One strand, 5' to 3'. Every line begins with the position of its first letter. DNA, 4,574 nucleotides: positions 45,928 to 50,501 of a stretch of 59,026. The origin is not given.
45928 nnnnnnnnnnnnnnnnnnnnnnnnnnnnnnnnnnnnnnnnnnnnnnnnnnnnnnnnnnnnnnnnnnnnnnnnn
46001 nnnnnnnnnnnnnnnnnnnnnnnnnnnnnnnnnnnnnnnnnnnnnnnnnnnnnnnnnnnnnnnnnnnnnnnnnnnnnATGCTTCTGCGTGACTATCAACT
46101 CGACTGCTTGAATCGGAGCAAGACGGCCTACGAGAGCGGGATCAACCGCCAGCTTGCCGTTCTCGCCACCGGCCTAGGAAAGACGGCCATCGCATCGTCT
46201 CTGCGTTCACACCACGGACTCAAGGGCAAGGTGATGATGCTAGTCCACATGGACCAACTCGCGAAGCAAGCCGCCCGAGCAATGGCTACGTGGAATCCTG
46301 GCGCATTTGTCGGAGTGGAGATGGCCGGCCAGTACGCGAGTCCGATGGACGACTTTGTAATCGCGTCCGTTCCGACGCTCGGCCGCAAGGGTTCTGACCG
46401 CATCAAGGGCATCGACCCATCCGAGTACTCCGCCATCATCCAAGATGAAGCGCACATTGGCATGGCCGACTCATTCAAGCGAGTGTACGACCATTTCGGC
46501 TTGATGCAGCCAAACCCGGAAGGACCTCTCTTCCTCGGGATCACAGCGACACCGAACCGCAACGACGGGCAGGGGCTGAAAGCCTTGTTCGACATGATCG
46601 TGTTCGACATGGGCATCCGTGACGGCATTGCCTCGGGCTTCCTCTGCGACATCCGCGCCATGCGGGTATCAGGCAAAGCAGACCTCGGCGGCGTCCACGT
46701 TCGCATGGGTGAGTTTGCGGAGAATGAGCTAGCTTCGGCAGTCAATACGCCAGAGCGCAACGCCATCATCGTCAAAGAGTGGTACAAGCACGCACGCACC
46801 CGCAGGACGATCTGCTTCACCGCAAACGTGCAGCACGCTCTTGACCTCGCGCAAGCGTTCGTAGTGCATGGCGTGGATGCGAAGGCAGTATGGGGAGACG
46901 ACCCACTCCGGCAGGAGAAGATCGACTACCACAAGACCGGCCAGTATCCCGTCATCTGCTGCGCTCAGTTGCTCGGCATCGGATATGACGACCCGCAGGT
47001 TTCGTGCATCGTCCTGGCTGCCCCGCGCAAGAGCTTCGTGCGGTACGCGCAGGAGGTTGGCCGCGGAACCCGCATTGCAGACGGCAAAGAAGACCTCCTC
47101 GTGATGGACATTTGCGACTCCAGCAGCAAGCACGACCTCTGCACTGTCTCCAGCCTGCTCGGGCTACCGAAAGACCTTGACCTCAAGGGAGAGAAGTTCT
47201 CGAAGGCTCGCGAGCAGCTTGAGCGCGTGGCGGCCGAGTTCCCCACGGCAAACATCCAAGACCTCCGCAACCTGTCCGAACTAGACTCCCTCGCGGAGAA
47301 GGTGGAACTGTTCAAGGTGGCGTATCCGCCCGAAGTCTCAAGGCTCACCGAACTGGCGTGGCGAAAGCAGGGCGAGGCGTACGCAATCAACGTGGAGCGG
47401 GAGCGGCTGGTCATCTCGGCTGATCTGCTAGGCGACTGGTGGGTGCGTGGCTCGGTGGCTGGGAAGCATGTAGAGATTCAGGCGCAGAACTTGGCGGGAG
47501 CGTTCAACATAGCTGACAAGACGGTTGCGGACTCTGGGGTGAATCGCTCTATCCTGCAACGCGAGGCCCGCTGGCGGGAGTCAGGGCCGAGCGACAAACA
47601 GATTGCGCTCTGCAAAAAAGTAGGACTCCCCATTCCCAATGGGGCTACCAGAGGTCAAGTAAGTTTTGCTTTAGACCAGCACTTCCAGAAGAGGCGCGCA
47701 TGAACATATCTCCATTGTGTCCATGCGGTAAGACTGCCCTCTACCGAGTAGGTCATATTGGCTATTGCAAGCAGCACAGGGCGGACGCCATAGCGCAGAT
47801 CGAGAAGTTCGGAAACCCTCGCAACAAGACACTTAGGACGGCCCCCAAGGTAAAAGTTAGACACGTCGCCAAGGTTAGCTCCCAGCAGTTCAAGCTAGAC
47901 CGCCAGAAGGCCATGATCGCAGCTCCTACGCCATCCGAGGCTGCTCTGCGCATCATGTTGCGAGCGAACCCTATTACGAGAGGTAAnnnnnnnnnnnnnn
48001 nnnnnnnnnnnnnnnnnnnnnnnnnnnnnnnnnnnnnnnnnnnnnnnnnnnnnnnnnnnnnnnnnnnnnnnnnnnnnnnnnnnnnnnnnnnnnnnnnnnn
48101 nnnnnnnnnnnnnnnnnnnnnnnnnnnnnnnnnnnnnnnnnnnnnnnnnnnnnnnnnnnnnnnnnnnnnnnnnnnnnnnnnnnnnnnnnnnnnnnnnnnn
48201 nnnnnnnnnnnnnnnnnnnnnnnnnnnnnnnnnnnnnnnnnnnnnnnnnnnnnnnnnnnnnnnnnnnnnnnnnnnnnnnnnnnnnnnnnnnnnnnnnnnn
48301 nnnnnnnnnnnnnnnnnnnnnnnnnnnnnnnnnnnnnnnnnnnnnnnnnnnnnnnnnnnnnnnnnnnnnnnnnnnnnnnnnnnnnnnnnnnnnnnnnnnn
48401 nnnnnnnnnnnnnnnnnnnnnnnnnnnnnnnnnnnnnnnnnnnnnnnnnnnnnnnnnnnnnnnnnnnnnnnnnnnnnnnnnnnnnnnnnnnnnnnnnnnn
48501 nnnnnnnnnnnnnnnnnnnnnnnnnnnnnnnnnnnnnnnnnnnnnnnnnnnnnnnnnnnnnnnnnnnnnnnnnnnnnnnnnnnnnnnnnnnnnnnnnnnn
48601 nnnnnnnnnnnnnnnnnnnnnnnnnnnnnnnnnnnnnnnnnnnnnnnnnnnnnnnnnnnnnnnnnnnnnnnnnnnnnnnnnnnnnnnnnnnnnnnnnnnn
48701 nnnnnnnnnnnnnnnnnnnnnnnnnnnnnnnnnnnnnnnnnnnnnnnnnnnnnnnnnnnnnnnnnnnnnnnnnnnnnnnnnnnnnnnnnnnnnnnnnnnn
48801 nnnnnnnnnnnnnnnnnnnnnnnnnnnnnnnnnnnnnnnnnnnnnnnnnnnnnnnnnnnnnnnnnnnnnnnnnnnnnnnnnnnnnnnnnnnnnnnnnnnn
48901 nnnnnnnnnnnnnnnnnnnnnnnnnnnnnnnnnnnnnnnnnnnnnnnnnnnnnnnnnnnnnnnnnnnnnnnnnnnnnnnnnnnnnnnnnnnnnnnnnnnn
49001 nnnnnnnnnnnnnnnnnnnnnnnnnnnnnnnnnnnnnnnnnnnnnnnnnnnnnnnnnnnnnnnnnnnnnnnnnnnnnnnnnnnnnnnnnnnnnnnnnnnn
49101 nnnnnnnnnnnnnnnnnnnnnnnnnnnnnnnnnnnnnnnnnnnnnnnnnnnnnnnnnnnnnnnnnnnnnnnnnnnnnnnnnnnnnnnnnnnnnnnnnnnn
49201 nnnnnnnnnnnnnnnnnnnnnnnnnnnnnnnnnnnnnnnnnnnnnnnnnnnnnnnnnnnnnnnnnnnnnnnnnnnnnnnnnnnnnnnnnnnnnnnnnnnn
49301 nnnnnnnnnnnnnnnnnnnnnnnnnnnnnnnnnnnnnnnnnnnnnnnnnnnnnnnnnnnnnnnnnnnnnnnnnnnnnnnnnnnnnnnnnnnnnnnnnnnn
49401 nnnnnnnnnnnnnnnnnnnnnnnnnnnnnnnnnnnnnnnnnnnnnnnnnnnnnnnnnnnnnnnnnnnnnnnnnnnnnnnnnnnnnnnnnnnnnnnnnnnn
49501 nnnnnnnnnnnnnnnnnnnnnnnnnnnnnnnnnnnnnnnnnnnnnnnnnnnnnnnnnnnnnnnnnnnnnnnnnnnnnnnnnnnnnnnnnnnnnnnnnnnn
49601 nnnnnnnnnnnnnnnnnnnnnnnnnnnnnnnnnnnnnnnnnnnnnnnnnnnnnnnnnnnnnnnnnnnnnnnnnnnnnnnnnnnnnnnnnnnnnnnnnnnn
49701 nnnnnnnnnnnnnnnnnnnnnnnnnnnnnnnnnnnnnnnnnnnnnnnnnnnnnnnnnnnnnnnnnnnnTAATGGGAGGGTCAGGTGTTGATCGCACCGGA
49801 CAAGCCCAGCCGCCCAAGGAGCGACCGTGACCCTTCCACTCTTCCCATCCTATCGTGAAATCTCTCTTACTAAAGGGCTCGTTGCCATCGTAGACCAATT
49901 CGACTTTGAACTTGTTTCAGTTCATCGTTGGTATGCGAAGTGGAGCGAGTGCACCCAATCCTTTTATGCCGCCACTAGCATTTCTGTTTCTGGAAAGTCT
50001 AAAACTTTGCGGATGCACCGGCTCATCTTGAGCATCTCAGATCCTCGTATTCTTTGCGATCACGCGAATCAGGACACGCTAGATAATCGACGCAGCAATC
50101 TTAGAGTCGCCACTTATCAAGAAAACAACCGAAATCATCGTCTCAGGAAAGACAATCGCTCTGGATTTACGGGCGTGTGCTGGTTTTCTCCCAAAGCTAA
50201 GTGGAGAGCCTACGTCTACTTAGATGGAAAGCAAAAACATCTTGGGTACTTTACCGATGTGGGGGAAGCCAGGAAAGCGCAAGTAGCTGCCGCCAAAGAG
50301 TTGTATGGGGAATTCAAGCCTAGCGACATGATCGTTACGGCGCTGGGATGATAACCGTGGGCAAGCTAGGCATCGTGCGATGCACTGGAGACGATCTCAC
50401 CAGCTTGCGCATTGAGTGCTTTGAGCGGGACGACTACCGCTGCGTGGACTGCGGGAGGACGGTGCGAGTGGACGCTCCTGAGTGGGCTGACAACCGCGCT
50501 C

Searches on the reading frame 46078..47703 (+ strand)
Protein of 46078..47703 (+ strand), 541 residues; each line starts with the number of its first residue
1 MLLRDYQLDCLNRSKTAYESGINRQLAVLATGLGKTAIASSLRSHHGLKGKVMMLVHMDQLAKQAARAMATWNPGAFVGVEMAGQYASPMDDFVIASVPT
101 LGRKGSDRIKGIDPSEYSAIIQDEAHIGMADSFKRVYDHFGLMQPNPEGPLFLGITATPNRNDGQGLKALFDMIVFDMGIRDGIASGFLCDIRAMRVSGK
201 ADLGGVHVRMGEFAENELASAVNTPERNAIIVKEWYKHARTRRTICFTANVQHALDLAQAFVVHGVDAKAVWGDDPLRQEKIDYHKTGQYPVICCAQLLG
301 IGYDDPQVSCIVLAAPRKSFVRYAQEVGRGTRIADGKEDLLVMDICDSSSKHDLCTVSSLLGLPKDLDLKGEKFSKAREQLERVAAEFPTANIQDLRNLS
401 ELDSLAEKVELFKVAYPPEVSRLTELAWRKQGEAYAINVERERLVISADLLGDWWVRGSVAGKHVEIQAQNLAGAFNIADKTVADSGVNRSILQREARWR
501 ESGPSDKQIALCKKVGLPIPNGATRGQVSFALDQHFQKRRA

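Call 11: search_protein_families(library=phrogs, proteins=[window:46078-47703:+], max_evalue=0.001)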
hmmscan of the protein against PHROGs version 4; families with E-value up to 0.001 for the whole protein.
window:46078-47703:+ (541 aa): 4 families
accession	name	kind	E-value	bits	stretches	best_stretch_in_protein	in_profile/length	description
phrog_16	-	DNA, RNA and nucleotide metabolism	2.5e-60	205.7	1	2-364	272-613/986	DNA helicase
phrog_16694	-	unknown function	8.4e-15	54.8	1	224-384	538-711/1010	-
phrog_9690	-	DNA, RNA and nucleotide metabolism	2e-09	37.9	1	118-351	42-274/306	DNA helicase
phrog_62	-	DNA, RNA and nucleotide metabolism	4.7e-05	22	1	3-174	697-864/1881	DNA helicase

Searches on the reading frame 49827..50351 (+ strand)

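Call 94: search_protein_families(library=pfam, proteins=[window:49827-50351:+], max_evalue=0.001)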
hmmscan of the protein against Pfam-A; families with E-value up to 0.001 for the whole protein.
window:49827-50351:+ (174 aa): 1 family
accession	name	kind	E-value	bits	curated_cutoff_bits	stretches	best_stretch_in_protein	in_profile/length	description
PF13392.12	HNH_3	-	3.1e-07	30.4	24.8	1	78-102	22-46/46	HNH endonuclease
